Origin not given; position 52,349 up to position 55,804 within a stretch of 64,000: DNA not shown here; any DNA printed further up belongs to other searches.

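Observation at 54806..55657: NHL beta-propeller fused to the C-terminus of a PMT-like membrane glycosyltransferase candidate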

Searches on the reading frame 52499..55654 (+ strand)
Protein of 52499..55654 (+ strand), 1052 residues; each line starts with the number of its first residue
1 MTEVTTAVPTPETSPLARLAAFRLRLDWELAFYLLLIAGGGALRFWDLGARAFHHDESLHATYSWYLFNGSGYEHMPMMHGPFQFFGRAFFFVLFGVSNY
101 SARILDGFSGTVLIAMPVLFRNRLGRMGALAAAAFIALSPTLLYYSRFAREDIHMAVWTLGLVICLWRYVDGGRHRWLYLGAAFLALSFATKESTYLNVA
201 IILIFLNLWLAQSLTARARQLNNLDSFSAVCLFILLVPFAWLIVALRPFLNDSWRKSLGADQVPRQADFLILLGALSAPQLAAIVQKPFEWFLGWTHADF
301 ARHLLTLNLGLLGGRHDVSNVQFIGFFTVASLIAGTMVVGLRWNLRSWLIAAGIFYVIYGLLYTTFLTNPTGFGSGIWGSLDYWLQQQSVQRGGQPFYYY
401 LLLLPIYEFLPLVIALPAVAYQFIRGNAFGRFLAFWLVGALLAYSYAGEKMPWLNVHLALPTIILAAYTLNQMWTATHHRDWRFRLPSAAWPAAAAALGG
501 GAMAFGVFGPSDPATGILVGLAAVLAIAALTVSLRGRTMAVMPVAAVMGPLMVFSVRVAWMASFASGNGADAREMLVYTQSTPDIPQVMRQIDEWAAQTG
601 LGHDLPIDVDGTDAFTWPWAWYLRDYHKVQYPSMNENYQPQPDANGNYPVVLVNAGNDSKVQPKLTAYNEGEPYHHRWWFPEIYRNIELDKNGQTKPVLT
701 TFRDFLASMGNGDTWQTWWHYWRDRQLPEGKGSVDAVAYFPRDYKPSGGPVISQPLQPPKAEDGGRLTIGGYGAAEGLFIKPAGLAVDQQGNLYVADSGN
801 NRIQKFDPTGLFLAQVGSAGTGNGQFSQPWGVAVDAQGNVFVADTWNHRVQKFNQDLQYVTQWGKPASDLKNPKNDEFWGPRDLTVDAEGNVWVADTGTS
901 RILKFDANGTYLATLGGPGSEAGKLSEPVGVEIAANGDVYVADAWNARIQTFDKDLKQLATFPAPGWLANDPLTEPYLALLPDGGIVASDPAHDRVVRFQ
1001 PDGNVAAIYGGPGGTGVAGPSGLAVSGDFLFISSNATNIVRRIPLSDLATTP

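Call 3: search_protein_families(library=pfam, proteins=[window:52499-55654:+], max_evalue=0.01)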
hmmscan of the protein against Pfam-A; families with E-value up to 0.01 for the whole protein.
window:52499-55654:+ (1052 aa): 9 families
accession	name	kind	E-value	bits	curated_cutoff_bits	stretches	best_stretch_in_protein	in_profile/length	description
PF01436.27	NHL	-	2e-39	132.1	20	4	826-853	1-28/28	NHL repeat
PF08450.18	SGL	-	8.5e-14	52.2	26.3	1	833-915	140-220/246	SMP-30/Gluconolactonase/LRE-like region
PF25021.1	TEN_NHL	-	2.2e-09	37.2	27.1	0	771-820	133-180/357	Teneurin NHL domain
PF13231.12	PMT_2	-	2.3e-08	34.9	26.1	1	80-238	2-156/160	Dolichyl-phosphate-mannose-protein mannosyltransferase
PF13449.12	Phytase-like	-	1.5e-07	32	27.6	0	784-816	72-104/284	Esterase-like activity of phytase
PF17170.10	DUF5128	-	3e-06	27.1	22.9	1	790-862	53-127/321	6-bladed beta-propeller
PF22701.2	Mala_s_1-like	-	8e-06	26.2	27.5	1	783-903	43-153/195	Mal s 1 allergenic protein-like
PF24684.1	Vgb_lyase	-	3.1e-05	23.4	50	1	828-1041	14-206/290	Virginiamycin B lyase family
PF06739.17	SBBP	-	3.9e-05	23.9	20.5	0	780-796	13-29/38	Beta-propeller repeat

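Call 4: search_protein_families(library=ncbifam, proteins=[window:52499-55654:+], max_evalue=0.01)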
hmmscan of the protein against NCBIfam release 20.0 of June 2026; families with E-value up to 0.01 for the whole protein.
window:52499-55654:+ (1052 aa): 7 families
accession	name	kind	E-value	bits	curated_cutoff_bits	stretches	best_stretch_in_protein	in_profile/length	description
TIGR03663.1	TIGR03663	subfamily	2.2e-76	257.6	126.25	2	34-216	5-190/435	flippase activity-associated protein Agl23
NF035926.1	scyF_NHL_VPEP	equivalog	5.6e-51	173.8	350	2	768-870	187-290/376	scytonemin biosynthesis PEP-CTERM protein ScyF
NF033206.1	ScyE_fam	subfamily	8.6e-13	48.5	80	1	879-961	8-108/333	ScyD/ScyE family protein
NF047780.1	LIC12708_fam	subfamily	2.2e-05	23.5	150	0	799-876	154-233/391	LIC_12708 family protein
TIGR02604.1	Piru_Ver_Nterm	subfamily_domain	0.0012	18.3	122.2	0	824-858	181-215/367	PVC-type heme-binding CxxCH protein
NF047494.1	Lepto_SBBP_lipo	equivalog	0.0027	16.4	400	0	779-844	128-205/466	SBBP repeat beta-propeller lipoprotein, LipL53 family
NF052228.1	T9SS_PorZ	equivalog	0.0099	14.3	260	0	781-904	432-557/757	type IX secretion system anionic LPS delivery protein PorZ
